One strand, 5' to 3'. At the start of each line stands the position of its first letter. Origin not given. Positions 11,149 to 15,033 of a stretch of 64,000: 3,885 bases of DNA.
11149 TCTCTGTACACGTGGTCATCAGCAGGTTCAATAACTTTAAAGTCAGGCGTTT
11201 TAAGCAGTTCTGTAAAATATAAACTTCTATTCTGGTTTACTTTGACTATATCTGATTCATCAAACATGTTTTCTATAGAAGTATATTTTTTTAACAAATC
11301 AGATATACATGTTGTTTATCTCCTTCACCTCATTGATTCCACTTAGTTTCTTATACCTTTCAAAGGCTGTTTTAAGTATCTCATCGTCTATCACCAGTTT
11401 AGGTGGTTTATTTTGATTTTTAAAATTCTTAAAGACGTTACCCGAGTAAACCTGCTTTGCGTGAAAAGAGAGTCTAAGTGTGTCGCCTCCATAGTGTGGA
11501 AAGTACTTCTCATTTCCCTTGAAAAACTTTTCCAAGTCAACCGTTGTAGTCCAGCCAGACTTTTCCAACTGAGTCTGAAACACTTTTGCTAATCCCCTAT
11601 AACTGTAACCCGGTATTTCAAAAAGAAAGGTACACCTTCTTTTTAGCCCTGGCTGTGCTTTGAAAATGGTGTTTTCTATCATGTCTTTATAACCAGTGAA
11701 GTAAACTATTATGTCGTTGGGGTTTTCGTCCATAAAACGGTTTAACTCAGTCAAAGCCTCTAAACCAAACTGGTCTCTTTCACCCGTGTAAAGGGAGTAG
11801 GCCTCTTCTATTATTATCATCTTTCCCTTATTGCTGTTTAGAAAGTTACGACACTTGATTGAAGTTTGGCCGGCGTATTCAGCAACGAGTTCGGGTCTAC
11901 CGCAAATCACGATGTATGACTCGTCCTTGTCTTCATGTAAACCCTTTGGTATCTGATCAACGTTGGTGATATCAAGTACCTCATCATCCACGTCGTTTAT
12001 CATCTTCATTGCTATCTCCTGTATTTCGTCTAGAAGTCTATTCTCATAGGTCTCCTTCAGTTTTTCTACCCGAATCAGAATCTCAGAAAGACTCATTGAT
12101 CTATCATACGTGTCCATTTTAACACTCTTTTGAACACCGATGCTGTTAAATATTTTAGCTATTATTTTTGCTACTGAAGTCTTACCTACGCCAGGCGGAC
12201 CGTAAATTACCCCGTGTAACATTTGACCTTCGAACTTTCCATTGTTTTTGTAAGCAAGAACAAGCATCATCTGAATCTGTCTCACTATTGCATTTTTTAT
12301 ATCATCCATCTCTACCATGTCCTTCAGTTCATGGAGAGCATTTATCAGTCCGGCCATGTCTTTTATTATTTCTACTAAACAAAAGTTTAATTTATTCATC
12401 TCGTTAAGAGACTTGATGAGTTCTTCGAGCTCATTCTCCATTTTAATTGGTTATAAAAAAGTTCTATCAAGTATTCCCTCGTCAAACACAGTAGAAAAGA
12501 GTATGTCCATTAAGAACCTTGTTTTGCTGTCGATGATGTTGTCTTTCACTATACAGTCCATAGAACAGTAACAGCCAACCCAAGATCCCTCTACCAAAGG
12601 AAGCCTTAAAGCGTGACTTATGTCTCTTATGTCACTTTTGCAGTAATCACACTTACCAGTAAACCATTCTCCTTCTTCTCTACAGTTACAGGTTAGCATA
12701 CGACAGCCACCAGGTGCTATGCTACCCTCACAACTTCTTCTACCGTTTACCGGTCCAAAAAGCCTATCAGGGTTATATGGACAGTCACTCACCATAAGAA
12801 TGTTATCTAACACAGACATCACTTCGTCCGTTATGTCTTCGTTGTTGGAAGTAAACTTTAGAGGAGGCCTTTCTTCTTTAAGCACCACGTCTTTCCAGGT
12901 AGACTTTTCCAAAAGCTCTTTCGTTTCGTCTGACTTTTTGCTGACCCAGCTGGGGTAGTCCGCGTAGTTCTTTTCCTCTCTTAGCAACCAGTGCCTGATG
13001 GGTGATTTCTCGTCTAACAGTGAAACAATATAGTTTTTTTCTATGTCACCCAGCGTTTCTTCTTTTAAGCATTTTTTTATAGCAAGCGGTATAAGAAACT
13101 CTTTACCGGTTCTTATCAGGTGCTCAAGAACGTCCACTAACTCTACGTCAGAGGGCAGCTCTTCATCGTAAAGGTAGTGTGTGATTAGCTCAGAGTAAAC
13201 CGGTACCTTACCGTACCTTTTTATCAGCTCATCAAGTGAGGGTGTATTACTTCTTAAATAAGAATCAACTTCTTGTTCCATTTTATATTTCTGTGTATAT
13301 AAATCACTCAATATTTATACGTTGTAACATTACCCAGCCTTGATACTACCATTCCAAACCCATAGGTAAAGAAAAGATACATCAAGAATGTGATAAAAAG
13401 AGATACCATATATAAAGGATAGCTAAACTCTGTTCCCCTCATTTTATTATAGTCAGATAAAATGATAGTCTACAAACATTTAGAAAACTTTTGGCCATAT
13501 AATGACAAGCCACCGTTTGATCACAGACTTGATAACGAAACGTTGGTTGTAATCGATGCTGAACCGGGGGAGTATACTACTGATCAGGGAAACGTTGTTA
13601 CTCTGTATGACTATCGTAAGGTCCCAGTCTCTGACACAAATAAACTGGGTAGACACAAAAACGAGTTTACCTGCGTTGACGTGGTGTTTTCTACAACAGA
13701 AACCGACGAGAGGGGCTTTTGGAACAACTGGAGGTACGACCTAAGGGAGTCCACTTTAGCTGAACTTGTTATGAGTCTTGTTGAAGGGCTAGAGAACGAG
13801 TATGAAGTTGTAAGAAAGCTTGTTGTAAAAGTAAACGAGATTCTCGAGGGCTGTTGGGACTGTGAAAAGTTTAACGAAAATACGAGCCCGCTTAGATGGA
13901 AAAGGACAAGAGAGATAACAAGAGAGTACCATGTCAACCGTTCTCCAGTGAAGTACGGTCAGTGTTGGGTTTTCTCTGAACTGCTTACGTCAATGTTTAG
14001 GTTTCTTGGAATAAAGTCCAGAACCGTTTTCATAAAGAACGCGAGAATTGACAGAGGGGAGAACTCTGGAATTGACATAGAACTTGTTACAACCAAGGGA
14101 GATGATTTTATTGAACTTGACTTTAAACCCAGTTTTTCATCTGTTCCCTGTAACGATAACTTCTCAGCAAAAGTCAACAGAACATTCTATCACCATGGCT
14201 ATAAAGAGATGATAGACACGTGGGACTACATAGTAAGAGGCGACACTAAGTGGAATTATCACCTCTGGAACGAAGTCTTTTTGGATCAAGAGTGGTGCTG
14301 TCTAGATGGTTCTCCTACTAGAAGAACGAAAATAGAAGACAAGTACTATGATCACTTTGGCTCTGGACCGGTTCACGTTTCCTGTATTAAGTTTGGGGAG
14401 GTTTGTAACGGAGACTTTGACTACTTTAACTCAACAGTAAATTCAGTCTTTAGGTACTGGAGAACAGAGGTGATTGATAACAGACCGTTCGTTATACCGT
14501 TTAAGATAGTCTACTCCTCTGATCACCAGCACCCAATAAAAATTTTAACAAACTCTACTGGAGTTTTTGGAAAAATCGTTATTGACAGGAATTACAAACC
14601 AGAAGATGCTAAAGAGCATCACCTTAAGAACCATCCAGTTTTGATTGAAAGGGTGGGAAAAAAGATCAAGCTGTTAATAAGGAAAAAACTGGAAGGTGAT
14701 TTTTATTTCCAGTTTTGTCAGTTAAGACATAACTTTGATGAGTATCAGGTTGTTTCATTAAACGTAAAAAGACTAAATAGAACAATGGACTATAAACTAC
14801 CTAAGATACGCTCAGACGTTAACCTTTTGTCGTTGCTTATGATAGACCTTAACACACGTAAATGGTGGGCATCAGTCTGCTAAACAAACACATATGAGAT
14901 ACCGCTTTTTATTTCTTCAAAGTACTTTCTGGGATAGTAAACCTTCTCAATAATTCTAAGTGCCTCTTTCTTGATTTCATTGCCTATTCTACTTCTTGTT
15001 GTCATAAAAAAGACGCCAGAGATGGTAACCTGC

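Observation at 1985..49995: Three large non-coding tandem arrays of one ~290-bp repeat family partition the window; array 1 is inverted relative to arrays 2 and 3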

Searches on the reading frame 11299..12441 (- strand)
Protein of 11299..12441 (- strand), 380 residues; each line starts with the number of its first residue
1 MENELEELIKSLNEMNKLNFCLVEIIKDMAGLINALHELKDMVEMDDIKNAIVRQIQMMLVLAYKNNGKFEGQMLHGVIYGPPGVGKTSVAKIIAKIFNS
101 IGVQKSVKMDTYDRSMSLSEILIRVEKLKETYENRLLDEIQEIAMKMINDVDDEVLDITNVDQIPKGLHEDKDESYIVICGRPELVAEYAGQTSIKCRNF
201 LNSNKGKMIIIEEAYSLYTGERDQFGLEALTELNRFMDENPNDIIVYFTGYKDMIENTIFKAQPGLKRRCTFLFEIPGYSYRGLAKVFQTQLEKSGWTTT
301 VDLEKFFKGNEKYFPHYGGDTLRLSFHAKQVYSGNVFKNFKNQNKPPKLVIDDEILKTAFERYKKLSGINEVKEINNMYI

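Call 20: search_protein_families(library=pfam, proteins=[window:11299-12441:-], max_evalue=0.001)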
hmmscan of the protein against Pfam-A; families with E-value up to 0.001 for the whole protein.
window:11299-12441:- (380 aa): 6 families
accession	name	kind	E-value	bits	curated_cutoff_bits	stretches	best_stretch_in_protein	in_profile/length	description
PF00004.35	AAA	-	4.5e-11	43.8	21.2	1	79-147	3-73/131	ATPase family associated with various cellular activities (AAA)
PF05496.18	RuvB_N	-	9.6e-07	29.1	27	1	59-144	18-97/159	Holliday junction DNA helicase RuvB P-loop domain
PF13401.12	AAA_22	-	1.6e-05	25.7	27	0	76-99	7-30/130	AAA domain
PF13238.12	AAA_18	-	9.5e-05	23.3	29.4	1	79-167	3-88/128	AAA domain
PF07728.20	AAA_5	-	0.00017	22.1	22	1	78-156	3-83/139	AAA domain (dynein-related subfamily)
PF13479.12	AAA_24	-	0.00031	21.1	27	1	77-153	5-86/195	AAA domain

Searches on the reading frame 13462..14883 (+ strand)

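Call 20: search_protein_families(library=pfam, proteins=[window:13462-14883:+], max_evalue=0.001)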
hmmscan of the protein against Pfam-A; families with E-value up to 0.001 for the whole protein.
window:13462-14883:+ (473 aa): 1 family
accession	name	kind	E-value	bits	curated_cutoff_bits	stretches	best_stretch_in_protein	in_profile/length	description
PF01841.26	Transglut_core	-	2.1e-08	34.8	23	1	164-282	50-107/108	Transglutaminase-like superfamily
